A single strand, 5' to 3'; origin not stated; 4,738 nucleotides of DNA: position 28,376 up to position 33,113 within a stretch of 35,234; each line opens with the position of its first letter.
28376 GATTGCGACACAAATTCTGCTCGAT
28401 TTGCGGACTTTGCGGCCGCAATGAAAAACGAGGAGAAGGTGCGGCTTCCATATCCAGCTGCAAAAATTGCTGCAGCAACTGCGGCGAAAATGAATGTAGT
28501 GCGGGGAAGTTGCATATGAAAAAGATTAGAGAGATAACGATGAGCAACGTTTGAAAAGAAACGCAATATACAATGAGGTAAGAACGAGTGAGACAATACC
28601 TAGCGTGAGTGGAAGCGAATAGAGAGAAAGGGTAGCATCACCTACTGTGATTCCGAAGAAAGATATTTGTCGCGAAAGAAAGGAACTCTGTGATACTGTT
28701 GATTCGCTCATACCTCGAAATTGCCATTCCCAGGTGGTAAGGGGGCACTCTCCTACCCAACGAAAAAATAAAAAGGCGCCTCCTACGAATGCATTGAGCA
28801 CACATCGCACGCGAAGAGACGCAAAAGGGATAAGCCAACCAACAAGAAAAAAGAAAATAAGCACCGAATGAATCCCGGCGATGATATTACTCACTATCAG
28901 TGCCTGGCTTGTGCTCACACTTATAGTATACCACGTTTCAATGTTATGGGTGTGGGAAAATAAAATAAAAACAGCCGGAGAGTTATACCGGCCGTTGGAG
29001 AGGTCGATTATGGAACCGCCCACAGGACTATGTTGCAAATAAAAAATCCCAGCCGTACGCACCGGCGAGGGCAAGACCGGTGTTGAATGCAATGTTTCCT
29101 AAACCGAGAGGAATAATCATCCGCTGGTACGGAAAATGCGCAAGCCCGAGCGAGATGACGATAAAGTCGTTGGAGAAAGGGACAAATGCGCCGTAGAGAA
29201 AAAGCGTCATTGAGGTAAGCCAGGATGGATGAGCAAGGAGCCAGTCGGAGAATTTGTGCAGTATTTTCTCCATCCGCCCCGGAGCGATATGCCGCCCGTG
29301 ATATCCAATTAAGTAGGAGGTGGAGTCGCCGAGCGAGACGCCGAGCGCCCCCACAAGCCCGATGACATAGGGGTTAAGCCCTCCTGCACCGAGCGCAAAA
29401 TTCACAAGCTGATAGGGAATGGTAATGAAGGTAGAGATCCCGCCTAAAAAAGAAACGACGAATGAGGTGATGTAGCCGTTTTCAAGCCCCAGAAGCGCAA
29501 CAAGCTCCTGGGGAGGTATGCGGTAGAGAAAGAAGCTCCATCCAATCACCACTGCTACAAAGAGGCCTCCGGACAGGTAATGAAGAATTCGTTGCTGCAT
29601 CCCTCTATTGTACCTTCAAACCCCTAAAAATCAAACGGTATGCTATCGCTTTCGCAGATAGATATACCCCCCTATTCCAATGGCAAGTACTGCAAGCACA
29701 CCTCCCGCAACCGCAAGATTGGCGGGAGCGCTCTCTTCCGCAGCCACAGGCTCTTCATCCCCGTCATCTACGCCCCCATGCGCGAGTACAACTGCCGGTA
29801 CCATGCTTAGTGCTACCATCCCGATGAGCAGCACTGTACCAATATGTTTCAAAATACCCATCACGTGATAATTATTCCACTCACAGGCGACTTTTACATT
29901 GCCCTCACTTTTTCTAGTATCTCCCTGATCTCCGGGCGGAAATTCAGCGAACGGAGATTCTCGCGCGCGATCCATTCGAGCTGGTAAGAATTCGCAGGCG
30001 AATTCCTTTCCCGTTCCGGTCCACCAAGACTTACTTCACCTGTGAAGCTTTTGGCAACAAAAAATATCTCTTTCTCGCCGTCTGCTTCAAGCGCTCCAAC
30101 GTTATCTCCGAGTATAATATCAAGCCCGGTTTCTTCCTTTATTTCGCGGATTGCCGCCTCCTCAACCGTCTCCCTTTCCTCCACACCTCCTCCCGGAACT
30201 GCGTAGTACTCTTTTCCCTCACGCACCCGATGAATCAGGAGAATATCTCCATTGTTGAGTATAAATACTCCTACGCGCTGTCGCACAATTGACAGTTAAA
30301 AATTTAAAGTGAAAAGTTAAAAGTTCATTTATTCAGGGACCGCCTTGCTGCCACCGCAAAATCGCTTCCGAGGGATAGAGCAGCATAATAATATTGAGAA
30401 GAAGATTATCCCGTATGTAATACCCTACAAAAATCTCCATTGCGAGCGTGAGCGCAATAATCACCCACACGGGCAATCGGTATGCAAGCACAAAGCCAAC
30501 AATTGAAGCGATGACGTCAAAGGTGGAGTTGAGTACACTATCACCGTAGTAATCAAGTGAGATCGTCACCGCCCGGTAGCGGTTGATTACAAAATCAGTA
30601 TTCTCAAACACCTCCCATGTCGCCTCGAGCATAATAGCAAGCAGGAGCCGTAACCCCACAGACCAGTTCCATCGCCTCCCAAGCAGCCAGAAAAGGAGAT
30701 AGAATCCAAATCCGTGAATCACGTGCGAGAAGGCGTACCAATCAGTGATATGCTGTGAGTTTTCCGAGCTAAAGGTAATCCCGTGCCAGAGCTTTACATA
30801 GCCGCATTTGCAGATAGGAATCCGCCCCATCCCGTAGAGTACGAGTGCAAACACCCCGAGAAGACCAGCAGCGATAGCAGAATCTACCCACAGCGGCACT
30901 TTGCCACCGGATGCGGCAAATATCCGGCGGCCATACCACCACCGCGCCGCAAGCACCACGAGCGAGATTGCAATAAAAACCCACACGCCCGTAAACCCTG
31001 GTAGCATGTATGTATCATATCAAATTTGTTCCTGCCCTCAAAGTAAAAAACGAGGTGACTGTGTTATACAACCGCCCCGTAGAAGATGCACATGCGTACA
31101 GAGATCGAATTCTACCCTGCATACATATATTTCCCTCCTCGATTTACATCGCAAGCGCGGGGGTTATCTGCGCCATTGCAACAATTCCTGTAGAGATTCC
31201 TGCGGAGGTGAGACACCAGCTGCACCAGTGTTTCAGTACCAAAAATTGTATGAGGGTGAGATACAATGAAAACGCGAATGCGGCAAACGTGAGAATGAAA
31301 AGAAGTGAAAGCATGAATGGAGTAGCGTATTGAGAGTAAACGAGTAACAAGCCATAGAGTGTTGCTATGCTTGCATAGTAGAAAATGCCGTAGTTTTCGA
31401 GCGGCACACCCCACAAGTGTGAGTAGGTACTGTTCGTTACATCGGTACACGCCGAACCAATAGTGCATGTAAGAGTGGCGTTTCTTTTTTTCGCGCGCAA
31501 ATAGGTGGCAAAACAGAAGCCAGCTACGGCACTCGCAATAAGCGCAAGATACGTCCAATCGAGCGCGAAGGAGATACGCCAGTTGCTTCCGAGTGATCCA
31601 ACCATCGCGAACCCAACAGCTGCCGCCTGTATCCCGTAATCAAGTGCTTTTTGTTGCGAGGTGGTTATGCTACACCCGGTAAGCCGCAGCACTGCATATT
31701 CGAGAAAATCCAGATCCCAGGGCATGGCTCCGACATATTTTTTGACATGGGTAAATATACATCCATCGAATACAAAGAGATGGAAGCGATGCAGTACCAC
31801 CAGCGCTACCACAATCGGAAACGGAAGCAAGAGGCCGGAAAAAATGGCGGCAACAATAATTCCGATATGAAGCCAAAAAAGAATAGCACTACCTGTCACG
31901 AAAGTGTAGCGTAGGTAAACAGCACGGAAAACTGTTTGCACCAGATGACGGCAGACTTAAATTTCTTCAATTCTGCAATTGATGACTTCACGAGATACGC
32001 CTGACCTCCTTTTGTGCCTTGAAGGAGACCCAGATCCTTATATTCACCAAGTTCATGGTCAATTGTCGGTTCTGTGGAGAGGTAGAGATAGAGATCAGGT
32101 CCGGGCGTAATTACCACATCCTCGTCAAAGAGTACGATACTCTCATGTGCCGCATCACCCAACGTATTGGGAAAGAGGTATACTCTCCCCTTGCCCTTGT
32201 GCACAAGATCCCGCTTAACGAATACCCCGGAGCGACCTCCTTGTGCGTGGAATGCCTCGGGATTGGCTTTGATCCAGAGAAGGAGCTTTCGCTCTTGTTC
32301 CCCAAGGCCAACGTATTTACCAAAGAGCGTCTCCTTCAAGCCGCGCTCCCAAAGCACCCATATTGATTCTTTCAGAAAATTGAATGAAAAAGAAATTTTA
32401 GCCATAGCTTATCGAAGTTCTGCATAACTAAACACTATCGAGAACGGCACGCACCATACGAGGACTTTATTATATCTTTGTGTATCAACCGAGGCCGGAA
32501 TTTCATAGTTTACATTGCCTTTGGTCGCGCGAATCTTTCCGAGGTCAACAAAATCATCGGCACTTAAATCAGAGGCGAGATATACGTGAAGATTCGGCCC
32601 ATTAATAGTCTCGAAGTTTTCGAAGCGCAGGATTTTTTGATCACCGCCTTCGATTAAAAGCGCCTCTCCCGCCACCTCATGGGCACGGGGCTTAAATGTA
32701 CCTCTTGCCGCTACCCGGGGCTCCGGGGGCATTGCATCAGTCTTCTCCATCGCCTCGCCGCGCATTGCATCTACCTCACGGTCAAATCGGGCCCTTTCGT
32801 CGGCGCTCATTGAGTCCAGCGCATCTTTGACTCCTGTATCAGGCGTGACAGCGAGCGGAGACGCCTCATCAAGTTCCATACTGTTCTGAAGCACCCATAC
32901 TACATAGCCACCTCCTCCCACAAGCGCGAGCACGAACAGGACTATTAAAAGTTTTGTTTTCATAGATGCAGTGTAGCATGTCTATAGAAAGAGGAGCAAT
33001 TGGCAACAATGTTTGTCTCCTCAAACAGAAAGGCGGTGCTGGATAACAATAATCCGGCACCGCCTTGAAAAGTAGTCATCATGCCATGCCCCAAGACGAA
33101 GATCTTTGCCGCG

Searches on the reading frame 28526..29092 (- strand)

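Call 56: search_protein_families(library=pfam, proteins=[window:28526-29092:-], max_evalue=0.001)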
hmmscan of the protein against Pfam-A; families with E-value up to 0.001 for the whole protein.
window:28526-29092:- (188 aa): 1 family
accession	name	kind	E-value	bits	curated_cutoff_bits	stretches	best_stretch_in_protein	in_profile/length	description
PF10861.13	DUF2784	-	1.2e-07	32.2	29.7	1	67-142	3-78/109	Protein of Unknown function (DUF2784)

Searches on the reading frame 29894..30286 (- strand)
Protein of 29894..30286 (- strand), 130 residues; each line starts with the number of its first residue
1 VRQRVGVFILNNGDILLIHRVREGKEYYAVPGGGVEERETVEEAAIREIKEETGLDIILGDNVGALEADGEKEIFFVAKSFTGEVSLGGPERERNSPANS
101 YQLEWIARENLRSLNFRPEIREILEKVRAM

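Call 56: search_protein_families(library=pfam, proteins=[window:29894-30286:-], max_evalue=0.001)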
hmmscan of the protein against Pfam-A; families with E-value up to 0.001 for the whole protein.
window:29894-30286:- (130 aa): 1 family
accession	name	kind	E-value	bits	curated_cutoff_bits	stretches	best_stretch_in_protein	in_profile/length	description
PF00293.34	NUDIX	-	3e-18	66.5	21.1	1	2-126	3-133/134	NUDIX domain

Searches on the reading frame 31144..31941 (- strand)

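Call 56: search_protein_families(library=pfam, proteins=[window:31144-31941:-], max_evalue=0.001)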
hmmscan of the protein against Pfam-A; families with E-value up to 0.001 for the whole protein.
window:31144-31941:- (265 aa): 1 family
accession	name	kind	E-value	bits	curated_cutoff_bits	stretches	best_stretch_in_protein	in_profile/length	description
PF07884.19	VKOR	-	1.2e-20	74.4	27.5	1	133-256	2-132/134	Vitamin K epoxide reductase family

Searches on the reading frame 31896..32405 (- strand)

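Call 56: search_protein_families(library=pfam, proteins=[window:31896-32405:-], max_evalue=0.001)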
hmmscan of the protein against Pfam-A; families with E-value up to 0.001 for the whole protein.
window:31896-32405:- (169 aa): 1 family
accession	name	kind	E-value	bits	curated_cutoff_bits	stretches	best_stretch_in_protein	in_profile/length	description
PF10517.14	DM13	-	1.4e-12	48.6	25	1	69-168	7-105/105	Electron transfer DM13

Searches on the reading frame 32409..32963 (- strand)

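Call 56: search_protein_families(library=pfam, proteins=[window:32409-32963:-], max_evalue=0.001)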
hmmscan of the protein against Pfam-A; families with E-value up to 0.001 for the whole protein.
window:32409-32963:- (184 aa): 1 family
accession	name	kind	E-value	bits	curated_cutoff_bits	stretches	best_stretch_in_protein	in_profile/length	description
PF10517.14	DM13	-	9e-16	58.8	25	1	90-183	2-105/105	Electron transfer DM13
